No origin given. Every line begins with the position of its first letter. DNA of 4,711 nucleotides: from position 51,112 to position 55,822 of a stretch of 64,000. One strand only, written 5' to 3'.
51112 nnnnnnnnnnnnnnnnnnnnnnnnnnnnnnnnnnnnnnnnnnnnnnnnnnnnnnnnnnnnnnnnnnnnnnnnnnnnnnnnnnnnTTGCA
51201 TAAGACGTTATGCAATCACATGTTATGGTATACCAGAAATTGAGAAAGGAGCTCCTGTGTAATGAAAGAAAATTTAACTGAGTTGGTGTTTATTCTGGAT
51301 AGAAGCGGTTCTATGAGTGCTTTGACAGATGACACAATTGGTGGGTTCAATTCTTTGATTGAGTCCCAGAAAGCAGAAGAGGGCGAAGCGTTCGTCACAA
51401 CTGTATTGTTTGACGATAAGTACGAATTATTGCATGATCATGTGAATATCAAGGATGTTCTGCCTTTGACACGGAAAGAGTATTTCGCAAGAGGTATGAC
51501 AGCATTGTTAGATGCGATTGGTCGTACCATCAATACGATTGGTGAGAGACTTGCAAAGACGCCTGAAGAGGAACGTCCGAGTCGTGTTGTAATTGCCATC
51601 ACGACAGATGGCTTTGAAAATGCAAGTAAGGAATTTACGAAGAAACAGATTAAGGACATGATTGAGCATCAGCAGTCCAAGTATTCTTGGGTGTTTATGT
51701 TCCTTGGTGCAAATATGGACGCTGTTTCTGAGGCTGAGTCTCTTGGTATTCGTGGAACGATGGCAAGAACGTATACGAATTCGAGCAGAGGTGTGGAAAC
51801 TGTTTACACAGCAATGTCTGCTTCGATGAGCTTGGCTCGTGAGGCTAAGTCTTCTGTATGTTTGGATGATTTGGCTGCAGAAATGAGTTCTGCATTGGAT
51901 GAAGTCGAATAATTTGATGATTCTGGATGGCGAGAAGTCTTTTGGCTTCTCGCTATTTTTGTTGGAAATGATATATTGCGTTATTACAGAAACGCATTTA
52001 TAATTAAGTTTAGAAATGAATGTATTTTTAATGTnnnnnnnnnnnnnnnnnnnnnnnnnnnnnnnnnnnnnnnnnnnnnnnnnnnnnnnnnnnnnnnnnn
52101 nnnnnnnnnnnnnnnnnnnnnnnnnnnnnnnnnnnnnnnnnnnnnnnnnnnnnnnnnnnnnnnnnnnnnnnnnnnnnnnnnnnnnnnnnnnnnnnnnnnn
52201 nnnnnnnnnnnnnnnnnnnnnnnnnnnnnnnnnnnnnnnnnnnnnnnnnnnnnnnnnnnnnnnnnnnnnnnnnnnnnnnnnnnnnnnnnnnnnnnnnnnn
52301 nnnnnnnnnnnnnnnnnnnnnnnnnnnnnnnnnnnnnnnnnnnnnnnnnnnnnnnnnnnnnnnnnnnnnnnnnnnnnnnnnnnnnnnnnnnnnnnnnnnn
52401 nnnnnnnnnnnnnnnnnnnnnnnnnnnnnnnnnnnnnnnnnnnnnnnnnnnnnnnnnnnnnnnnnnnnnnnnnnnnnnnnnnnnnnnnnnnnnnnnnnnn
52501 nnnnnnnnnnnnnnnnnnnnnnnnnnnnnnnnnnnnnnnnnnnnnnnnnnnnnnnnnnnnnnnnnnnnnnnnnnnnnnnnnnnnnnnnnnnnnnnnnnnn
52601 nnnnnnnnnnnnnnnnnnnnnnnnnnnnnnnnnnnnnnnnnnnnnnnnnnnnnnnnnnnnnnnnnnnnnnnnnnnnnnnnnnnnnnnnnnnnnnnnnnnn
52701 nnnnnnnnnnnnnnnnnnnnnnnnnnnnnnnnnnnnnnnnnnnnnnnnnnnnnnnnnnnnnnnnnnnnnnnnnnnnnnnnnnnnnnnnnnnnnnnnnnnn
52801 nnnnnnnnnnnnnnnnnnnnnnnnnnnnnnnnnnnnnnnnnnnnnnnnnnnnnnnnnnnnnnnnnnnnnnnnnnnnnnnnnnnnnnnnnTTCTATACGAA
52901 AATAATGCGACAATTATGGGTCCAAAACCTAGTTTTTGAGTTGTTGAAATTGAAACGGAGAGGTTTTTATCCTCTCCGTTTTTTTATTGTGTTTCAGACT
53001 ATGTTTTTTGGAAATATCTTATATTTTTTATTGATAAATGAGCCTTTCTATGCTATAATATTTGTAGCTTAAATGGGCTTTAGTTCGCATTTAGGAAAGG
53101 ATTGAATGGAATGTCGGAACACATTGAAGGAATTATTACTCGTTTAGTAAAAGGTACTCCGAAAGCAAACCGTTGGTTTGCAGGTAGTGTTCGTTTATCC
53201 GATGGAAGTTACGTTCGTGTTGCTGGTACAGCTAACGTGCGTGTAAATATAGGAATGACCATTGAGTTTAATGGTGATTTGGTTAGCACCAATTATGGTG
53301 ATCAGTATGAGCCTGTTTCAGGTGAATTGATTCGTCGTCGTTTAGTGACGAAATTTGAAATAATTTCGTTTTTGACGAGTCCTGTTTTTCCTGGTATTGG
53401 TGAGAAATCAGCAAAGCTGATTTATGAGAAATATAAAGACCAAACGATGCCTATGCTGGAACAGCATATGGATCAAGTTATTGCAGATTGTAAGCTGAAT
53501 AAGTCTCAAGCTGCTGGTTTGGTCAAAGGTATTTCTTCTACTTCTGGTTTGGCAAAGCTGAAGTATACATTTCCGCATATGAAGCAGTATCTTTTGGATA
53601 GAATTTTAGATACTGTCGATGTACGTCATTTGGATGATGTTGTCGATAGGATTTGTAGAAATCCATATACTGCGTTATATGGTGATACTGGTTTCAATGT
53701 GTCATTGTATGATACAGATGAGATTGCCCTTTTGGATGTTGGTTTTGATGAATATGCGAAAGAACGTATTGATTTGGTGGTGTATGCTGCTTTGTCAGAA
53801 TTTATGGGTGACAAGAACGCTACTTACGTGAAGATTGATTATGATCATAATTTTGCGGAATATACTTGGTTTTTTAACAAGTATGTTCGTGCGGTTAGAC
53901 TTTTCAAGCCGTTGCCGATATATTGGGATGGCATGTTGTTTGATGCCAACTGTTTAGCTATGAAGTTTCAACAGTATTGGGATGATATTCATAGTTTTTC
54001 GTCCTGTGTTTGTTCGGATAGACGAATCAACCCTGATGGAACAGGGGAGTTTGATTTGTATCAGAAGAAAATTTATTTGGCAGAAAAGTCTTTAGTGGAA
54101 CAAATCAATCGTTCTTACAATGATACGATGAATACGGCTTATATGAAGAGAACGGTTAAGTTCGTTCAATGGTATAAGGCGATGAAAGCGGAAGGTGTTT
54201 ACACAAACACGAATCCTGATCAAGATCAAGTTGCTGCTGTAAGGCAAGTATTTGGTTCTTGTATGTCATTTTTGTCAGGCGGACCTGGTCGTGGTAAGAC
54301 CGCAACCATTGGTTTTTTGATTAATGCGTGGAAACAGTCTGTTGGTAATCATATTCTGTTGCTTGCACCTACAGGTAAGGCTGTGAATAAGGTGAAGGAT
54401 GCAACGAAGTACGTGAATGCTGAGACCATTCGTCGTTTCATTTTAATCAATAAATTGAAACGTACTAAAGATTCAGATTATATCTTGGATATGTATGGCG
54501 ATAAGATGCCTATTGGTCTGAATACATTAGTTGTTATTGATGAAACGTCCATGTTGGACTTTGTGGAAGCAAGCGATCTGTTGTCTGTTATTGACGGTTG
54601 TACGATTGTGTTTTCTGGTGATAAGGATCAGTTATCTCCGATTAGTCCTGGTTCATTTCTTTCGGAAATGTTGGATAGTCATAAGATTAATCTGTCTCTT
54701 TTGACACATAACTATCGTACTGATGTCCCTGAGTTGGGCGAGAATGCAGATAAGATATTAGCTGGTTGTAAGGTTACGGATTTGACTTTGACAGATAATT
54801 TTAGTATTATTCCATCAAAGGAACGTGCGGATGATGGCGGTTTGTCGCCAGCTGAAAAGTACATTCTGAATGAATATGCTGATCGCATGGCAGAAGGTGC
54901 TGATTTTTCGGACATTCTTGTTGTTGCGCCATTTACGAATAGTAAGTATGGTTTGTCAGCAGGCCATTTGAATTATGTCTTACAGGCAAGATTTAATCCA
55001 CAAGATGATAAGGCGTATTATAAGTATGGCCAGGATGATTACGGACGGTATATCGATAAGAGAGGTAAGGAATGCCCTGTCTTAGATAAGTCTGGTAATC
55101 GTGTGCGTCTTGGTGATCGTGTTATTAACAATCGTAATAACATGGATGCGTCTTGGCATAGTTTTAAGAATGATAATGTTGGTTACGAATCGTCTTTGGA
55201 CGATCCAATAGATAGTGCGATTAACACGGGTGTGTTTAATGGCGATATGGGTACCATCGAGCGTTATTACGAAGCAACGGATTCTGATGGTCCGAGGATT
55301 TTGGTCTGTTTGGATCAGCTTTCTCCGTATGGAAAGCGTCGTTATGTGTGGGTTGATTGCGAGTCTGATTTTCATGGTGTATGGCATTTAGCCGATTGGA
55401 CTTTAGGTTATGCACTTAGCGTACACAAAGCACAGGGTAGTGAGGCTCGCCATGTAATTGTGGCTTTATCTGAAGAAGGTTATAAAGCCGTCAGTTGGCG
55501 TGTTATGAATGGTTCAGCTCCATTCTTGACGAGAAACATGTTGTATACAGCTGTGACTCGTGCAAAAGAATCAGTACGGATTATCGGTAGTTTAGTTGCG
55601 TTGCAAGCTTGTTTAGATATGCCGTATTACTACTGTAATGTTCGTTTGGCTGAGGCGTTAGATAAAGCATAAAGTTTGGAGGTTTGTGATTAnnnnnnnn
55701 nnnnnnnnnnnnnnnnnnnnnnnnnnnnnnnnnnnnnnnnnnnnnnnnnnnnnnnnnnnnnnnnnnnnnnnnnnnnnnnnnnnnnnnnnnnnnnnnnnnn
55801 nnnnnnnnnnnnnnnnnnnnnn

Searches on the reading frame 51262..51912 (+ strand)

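Call 6: search_protein_families(library=pfam, proteins=[window:51262-51912:+], max_evalue=0.01)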
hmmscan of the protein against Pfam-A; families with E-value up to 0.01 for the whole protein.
window:51262-51912:+ (216 aa): 1 family
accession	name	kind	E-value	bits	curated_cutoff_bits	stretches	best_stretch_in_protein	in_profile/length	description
PF13519.12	VWA_2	-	0.0091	17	27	0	8-117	1-106/107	von Willebrand factor type A domain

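Call 94: search_protein_families(library=padloc, proteins=[window:51262-51912:+], max_evalue=0.001)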
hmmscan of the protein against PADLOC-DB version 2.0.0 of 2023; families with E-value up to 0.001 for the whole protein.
window:51262-51912:+ (216 aa): 0 families

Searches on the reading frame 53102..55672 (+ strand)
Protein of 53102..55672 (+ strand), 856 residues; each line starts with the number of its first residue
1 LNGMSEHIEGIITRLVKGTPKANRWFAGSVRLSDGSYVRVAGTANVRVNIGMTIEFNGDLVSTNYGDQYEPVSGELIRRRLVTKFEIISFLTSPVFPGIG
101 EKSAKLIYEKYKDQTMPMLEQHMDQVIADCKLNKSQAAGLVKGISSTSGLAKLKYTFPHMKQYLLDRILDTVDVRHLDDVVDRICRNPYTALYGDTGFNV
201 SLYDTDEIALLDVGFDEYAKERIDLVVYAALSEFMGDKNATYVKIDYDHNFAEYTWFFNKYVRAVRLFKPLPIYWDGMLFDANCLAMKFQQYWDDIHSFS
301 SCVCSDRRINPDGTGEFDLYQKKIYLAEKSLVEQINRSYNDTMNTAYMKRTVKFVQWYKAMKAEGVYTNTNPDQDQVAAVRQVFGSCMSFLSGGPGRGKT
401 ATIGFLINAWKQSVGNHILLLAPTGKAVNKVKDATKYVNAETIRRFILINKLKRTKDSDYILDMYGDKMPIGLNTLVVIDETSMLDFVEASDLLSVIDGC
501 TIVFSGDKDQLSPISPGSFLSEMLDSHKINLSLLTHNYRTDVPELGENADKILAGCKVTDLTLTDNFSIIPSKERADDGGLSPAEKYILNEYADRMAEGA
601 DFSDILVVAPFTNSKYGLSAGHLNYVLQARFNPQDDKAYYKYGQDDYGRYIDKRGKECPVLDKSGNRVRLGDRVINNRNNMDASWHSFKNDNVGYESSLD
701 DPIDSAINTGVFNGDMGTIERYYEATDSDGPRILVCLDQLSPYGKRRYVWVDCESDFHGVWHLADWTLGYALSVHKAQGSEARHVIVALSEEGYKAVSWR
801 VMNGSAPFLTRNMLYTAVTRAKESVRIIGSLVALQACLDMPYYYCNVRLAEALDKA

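Call 6: search_protein_families(library=pfam, proteins=[window:53102-55672:+], max_evalue=0.01)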
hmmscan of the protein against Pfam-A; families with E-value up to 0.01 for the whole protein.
window:53102-55672:+ (856 aa): 8 families
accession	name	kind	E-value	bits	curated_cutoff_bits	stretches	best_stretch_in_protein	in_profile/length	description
PF13604.12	AAA_30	-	8e-28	97.9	27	1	373-557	3-173/191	AAA domain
PF13245.12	AAA_19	-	3.1e-22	79.6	25.1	1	376-514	1-132/134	AAA domain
PF13538.12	UvrD_C_2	-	9.6e-13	48.2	27.4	1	769-828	2-52/52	UvrD-like helicase C-terminal domain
PF18335.7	SH3_13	-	6.4e-09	35.9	41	1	663-724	21-56/65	ATP-dependent RecD-like DNA helicase SH3 domain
PF13086.12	AAA_11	-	1.5e-05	25.3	27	1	373-431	3-68/257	AAA domain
PF05127.21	NAT10_TcmA_helicase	-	0.00012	22.4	22.7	1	391-486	2-102/176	RNA cytidine acetyltransferase NAT10/TcmA, helicase domain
PF14490.11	HHH_RecD2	-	0.00041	20.7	27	0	178-235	31-85/92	ATP-dependent RecD2 DNA helicase HHH domain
PF01443.25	Viral_helicase1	-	0.00093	19.5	21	0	765-828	178-227/228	Viral superfamily 1 RNA helicase core domain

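Call 7: search_protein_families(library=ncbifam, proteins=[window:53102-55672:+], max_evalue=0.01)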
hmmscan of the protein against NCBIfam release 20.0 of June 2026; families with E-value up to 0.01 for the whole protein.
window:53102-55672:+ (856 aa): 7 families
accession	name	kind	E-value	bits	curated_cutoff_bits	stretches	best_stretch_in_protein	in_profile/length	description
TIGR01448.2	helicase_RecD2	equivalog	2.3e-89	300.4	500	1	32-838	22-697/713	SF1B family DNA helicase RecD2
TIGR01447.1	recD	equivalog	7.4e-39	133.8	310.15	2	318-578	107-358/597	exodeoxyribonuclease V subunit alpha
NF008127.0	PRK10875.1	equivalog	5.1e-22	78.2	671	2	290-523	84-320/619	exodeoxyribonuclease V subunit alpha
TIGR02768.1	TraA_Ti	equivalog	4.5e-11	41.8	590.45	1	365-518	353-493/751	Ti-type conjugative transfer relaxase TraA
NF010263.0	PRK13709.1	equivalog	3.8e-06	24.5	2212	1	393-518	992-1110/1752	conjugative transfer relaxase/helicase TraI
TIGR02760.1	TraI_TIGR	equivalog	0.00014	19.4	929.85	1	395-548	1045-1190/1960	conjugative transfer relaxase/helicase TraI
NF011300.0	PRK14712.1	equivalog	0.0008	16.7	2486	1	391-518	857-977/1623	conjugative transfer relaxase/helicase TraI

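Call 94: search_protein_families(library=padloc, proteins=[window:53102-55672:+], max_evalue=0.001)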
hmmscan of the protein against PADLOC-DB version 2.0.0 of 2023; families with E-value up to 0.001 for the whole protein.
window:53102-55672:+ (856 aa): 13 families
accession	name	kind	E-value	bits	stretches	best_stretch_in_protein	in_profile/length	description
PDLC01734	typeIV_RecD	-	3.6e-45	152.5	2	309-641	284-591/763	RecD_0_IVD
PDLC05065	PDC-S68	-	3.9e-34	115.7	2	364-518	598-749/1221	-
PDLC05066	PDC-S68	-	7.1e-34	115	2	318-551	520-762/1202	-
PDLC01148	RecD_like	-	3.9e-31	106.1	2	318-609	267-527/719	RecD/Tra ATPase fused to N-terminal HHH domain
PDLC05064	PDC-S68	-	1.5e-30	103.7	2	319-526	630-836/1273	-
PDLC05035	PDC-S53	-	4.6e-17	59.4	2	333-547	462-652/900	-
PDLC04475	PDC-M16A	-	4e-14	50.1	2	367-485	7-135/721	-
PDLC04476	PDC-M16A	-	2.1e-11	41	2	390-485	29-128/691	-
PDLC04472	PDC-M16A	-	1e-09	35.3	2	769-825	649-695/930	-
PDLC04474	PDC-M16A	-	2.1e-06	24.5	0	768-827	648-700/917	-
PDLC02372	Nhi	-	3.6e-05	20.6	0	772-828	398-454/470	-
PDLC02350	AbiO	-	0.00029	17.7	0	771-828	394-452/468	AbiO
PDLC03921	MkoA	-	0.0008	15.1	0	334-435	996-1092/1607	-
